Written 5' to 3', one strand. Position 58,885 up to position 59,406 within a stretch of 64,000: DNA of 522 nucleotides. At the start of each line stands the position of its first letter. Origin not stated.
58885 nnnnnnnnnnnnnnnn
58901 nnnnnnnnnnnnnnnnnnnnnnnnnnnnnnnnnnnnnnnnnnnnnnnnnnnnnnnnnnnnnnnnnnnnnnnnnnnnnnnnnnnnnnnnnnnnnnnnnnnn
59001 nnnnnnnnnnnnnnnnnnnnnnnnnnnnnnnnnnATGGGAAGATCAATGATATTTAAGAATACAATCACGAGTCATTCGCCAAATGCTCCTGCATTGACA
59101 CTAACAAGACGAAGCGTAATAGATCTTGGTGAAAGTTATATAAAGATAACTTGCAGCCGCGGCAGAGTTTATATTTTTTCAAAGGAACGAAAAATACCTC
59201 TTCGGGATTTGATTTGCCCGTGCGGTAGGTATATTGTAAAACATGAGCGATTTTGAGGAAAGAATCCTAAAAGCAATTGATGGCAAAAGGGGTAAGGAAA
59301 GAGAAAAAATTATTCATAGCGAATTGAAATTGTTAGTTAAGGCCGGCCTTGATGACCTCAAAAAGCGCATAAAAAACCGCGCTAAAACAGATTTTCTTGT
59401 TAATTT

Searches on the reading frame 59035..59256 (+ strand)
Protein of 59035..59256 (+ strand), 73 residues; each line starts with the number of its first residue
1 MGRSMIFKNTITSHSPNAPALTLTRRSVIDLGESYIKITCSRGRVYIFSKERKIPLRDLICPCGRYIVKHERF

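Call 3: search_protein_families(library=pfam, proteins=[window:59035-59256:+], max_evalue=0.01)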
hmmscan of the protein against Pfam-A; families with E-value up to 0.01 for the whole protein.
window:59035-59256:+ (73 aa): 0 families

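Call 73: search_protein_families(library=phrogs, proteins=[window:59035-59256:+], max_evalue=0.001)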
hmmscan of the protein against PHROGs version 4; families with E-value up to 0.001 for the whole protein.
window:59035-59256:+ (73 aa): 0 families

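Call 74: search_protein_families(library=padloc, proteins=[window:59035-59256:+], max_evalue=0.01)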
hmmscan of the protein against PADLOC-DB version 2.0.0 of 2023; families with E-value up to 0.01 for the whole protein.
window:59035-59256:+ (73 aa): 0 families
